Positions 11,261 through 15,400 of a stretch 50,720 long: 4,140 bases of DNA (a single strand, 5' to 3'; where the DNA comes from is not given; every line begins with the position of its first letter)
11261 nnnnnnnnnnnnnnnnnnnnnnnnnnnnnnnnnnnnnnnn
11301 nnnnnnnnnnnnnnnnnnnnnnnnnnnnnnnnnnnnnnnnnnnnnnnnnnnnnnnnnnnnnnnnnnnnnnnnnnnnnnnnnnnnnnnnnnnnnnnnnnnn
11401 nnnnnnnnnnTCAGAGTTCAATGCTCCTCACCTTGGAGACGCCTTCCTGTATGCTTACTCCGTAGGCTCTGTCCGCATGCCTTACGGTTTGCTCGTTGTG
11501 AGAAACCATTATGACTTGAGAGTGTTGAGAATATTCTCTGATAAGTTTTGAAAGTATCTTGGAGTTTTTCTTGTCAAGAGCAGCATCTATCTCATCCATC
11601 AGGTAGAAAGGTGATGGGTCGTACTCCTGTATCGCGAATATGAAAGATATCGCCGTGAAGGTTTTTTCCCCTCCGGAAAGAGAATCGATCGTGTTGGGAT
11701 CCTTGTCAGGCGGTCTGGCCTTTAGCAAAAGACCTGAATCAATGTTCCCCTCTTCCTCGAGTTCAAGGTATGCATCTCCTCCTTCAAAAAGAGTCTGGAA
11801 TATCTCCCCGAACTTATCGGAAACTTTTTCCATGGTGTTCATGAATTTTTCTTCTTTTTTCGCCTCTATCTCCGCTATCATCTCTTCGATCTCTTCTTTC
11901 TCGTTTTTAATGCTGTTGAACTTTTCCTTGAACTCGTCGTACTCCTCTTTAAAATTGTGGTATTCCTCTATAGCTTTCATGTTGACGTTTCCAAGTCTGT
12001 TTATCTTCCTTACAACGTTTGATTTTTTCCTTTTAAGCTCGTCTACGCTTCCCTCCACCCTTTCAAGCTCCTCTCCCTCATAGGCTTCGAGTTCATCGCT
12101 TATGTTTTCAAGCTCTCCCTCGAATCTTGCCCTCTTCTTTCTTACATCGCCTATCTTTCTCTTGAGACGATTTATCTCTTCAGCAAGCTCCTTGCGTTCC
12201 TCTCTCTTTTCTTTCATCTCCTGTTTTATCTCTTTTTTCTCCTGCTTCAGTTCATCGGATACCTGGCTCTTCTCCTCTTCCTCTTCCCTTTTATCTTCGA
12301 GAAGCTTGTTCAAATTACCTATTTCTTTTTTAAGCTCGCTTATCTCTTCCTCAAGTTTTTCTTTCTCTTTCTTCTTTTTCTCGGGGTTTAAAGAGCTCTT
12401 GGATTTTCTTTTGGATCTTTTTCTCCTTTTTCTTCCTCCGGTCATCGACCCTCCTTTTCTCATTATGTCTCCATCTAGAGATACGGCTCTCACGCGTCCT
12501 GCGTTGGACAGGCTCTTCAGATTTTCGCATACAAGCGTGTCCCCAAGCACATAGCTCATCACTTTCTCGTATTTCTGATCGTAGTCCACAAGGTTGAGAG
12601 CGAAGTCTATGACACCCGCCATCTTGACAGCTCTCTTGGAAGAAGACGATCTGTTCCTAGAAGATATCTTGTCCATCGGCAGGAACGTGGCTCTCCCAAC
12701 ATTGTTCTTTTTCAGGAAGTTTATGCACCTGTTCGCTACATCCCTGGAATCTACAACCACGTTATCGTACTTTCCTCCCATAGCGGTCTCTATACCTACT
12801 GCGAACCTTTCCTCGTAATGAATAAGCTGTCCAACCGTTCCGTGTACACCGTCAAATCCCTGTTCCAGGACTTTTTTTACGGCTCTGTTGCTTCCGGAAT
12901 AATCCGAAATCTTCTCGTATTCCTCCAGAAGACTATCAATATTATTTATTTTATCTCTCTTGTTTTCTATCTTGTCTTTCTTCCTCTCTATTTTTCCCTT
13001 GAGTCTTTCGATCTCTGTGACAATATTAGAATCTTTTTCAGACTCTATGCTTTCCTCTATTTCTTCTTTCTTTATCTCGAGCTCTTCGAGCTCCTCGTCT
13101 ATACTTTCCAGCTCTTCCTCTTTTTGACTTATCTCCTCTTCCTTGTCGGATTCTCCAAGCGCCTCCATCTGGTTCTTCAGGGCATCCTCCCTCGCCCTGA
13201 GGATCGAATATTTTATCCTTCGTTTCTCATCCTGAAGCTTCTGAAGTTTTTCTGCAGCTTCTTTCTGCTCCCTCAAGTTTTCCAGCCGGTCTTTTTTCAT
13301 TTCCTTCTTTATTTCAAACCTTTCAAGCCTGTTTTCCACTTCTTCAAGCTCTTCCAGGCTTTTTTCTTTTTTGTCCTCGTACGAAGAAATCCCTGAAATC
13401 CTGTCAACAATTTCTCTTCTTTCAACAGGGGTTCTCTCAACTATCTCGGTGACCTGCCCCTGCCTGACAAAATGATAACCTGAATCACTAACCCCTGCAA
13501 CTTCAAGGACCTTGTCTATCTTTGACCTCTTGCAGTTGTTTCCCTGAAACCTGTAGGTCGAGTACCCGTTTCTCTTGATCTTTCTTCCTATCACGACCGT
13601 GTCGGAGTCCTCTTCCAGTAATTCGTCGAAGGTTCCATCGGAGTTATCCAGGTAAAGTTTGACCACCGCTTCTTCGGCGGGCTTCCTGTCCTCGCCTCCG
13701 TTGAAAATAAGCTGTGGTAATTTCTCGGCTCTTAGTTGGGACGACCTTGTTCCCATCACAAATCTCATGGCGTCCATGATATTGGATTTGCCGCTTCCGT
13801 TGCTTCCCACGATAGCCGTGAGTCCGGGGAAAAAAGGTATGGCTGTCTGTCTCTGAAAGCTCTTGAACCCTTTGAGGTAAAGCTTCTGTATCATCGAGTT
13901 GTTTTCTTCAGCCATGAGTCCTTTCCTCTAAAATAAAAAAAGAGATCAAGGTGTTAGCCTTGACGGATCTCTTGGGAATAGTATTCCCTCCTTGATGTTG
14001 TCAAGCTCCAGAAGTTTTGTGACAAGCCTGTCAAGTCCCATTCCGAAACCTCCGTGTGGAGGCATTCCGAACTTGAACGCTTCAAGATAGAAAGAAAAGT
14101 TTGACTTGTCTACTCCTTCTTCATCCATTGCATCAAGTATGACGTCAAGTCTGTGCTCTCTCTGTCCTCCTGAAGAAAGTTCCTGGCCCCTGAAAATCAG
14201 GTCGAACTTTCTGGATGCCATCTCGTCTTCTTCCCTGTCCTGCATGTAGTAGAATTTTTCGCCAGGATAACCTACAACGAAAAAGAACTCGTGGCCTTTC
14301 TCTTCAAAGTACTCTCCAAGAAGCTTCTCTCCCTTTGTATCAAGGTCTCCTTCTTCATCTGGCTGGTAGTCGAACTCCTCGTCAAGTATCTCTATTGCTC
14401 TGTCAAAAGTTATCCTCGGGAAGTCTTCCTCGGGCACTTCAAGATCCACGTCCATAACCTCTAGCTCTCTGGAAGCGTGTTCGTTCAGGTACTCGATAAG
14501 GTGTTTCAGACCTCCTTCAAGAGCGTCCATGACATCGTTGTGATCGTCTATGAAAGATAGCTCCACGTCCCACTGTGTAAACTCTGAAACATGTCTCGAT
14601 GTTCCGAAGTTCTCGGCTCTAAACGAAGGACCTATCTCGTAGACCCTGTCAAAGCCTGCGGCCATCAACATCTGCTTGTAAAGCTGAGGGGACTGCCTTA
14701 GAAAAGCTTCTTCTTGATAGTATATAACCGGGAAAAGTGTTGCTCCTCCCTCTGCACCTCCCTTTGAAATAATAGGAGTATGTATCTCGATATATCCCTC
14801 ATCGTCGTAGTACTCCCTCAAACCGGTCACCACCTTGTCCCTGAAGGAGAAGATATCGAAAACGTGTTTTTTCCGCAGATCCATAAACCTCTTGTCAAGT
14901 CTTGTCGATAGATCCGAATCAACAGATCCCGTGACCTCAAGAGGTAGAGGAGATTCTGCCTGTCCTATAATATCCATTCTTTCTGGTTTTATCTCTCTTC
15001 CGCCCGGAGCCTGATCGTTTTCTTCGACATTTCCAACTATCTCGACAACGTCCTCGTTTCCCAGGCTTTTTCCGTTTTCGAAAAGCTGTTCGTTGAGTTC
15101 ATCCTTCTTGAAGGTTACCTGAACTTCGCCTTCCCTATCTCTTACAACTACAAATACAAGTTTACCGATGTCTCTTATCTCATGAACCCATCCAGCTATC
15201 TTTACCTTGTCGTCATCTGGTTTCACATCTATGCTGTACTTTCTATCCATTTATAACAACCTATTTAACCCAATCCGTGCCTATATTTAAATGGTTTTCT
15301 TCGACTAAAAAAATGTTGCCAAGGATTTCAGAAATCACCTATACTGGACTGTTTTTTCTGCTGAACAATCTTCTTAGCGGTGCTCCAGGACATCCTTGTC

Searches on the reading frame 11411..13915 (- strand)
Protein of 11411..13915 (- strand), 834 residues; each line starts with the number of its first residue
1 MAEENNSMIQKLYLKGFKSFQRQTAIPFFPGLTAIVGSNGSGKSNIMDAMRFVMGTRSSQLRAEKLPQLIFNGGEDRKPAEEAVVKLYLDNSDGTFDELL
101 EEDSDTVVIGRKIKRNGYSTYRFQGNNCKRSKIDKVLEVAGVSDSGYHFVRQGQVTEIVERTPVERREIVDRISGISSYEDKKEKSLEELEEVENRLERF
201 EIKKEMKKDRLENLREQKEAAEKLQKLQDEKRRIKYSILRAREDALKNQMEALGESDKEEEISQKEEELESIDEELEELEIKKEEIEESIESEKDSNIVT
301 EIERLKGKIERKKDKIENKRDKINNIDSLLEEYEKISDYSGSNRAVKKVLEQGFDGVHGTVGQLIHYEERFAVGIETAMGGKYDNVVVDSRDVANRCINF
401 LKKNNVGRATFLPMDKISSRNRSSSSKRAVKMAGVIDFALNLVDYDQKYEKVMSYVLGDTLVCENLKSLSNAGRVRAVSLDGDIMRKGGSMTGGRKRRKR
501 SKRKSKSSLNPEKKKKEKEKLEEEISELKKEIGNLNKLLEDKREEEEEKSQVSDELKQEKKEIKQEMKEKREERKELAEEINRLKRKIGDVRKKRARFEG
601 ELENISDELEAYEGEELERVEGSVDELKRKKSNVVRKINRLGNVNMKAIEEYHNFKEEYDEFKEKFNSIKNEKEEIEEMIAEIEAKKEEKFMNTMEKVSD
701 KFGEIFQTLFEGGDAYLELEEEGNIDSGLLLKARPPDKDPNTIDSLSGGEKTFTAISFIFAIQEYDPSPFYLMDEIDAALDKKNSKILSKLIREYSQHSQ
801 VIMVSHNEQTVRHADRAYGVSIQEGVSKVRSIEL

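Call 17: search_protein_families(library=pfam, proteins=[window:11411-13915:-], max_evalue=0.001)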
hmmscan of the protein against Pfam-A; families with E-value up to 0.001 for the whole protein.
window:11411-13915:- (834 aa): 8 families
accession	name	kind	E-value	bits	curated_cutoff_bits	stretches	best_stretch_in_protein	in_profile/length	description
PF02463.25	SMC_N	-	1.7e-48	165.4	40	1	8-826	1-218/220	RecF/RecN/SMC N terminal domain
PF06470.18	SMC_hinge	-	3.4e-32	111.7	22.5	1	355-467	2-110/116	SMC proteins Flexible Hinge Domain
PF13476.12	AAA_23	-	1.8e-20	74.9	27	1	11-233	1-195/201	AAA domain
PF13175.12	AAA_15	-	1.2e-12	48.6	32.1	1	8-327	1-220/374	AAA ATPase domain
PF13304.12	AAA_21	-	3.5e-10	40.9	27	1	32-66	1-26/304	AAA domain, putative AbiEii toxin, Type IV TA system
PF13555.12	AAA_29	-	3.2e-06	27.2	27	1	18-56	10-48/61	P-loop containing region of AAA domain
PF13166.12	AAA_13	-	0.00018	20.8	36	1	515-814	282-577/713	AAA domain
PF13851.11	GAS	-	0.00041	20.2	32.3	1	579-679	26-128/200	Growth-arrest specific micro-tubule binding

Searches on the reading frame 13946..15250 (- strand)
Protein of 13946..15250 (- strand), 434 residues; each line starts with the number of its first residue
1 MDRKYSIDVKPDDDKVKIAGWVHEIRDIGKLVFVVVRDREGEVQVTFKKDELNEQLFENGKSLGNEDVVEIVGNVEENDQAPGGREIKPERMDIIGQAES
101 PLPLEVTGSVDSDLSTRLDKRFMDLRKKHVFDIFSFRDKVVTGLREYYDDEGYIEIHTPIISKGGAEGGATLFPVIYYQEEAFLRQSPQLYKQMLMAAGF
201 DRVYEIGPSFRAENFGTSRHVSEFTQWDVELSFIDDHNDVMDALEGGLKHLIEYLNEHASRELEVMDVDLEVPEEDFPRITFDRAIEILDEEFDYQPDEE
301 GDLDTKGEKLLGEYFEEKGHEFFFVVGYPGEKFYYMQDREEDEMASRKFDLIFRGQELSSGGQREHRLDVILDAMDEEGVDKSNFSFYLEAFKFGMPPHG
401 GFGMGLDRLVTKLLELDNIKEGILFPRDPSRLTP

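Call 17: search_protein_families(library=pfam, proteins=[window:13946-15250:-], max_evalue=0.001)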
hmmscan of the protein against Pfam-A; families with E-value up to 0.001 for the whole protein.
window:13946-15250:- (434 aa): 2 families
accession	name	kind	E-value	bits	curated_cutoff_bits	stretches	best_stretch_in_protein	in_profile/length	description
PF00152.25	tRNA-synt_2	-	8.9e-89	298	25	1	115-428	3-307/308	tRNA synthetases class II (D, K and N)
PF01336.31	tRNA_anti-codon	-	4.4e-16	59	27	1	16-94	1-74/75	OB-fold nucleic acid binding domain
